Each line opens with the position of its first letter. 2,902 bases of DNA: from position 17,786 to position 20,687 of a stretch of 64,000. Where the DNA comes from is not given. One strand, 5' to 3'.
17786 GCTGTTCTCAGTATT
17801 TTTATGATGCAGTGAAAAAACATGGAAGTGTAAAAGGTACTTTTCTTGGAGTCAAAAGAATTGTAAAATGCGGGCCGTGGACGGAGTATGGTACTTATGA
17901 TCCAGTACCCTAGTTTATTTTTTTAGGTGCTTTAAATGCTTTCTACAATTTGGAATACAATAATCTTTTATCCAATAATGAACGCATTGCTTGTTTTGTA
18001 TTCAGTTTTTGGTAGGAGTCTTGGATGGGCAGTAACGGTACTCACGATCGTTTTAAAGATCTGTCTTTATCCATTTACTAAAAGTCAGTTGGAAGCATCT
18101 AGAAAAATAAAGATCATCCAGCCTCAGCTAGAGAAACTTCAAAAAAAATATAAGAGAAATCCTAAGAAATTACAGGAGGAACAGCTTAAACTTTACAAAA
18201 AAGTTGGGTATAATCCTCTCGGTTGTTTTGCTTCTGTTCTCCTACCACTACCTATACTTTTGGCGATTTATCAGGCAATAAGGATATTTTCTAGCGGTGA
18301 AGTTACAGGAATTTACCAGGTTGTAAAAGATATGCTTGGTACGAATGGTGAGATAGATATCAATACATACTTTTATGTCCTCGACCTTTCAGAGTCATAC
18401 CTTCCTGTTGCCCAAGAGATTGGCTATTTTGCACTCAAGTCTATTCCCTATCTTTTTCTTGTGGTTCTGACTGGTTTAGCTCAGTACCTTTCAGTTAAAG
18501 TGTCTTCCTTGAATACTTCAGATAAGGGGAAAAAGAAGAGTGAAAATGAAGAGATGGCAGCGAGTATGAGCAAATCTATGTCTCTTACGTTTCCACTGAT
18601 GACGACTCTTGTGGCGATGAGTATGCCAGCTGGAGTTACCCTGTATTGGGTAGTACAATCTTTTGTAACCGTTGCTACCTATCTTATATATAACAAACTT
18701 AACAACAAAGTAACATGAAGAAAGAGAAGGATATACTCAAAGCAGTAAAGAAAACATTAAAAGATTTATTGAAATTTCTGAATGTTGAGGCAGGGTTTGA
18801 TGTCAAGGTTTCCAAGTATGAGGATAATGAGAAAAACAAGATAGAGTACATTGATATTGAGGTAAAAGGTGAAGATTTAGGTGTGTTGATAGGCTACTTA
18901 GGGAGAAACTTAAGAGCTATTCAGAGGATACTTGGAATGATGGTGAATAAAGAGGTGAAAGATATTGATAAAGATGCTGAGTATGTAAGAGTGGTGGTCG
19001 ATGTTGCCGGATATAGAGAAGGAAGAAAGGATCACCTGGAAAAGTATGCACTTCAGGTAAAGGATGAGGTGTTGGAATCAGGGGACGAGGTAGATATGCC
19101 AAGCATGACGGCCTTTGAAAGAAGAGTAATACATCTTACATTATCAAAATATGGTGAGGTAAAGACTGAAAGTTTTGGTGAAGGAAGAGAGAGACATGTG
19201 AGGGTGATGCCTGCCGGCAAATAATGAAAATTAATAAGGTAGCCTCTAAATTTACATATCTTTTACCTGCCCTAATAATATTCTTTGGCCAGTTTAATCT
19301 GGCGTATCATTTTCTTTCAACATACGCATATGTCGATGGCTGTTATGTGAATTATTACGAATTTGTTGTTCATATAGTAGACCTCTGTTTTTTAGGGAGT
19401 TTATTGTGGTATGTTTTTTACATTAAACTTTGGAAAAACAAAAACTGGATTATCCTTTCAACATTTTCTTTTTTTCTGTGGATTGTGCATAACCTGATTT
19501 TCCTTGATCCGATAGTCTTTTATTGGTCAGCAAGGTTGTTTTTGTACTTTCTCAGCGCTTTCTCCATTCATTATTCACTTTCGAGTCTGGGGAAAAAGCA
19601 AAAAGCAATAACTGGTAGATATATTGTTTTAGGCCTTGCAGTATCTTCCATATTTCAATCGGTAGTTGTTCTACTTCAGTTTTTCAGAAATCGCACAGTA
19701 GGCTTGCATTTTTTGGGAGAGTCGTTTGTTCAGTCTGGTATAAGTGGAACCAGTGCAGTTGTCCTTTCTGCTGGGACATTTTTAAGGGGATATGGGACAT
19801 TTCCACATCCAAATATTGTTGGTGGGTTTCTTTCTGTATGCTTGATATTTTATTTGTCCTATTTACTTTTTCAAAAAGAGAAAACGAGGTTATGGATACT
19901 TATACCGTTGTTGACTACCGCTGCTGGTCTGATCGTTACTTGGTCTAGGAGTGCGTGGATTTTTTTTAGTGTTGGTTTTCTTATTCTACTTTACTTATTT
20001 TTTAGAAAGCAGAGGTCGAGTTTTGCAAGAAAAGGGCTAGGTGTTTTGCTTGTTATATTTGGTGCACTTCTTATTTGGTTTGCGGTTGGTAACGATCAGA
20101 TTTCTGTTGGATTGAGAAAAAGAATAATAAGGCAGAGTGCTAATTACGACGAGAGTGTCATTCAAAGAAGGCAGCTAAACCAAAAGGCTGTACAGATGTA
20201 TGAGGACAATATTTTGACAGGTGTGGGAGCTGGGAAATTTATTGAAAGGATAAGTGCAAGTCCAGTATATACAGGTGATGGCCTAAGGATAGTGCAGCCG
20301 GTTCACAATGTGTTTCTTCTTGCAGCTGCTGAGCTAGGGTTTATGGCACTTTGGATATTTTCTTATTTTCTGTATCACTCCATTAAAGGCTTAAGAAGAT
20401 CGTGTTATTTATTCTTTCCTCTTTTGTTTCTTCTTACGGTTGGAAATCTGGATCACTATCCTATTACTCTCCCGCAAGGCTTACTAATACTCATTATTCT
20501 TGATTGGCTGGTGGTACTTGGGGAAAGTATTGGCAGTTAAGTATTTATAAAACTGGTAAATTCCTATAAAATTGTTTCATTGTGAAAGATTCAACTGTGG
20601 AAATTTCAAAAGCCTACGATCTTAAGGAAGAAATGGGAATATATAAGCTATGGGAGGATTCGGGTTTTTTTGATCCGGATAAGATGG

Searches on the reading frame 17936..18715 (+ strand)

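Call 61: search_protein_families(library=pfam, proteins=[window:17936-18715:+], max_evalue=0.00001)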
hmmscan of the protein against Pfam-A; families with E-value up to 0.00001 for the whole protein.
window:17936-18715:+ (260 aa): 1 family
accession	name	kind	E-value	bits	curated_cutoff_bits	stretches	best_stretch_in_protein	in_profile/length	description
PF02096.25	60KD_IMP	-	2.5e-38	132.1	35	1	30-254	2-163/163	60Kd inner membrane protein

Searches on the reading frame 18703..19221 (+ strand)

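Call 61: search_protein_families(library=pfam, proteins=[window:18703-19221:+], max_evalue=0.00001)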
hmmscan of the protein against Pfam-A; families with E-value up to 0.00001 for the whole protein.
window:18703-19221:+ (173 aa): 2 families
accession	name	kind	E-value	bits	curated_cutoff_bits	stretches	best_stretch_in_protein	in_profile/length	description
PF01424.28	R3H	-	3.9e-17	62.5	26.8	1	112-170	3-60/60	R3H domain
PF13083.13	KH_KhpA-B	-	7.4e-10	39.1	32.1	1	33-87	17-68/73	KhpA/KhpB, KH domain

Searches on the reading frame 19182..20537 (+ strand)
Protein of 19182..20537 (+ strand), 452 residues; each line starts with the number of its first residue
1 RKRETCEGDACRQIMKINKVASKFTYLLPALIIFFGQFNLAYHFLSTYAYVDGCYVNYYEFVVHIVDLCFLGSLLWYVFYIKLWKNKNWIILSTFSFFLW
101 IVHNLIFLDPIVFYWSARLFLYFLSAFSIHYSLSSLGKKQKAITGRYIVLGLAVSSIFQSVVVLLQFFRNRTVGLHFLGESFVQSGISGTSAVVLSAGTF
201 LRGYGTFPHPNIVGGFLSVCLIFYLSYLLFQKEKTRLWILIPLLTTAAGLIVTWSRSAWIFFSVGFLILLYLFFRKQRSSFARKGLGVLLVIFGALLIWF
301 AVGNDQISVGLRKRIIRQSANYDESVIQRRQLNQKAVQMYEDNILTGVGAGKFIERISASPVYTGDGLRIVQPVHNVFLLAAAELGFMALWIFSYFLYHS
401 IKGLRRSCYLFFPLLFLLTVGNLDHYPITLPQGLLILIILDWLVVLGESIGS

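Call 61: search_protein_families(library=pfam, proteins=[window:19182-20537:+], max_evalue=0.00001)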
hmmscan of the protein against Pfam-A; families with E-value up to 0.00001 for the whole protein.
window:19182-20537:+ (452 aa): 1 family
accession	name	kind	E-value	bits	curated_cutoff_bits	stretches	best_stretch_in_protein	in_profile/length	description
PF04932.20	Wzy_C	-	2e-17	63.8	31.7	1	243-393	3-148/149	O-Antigen ligase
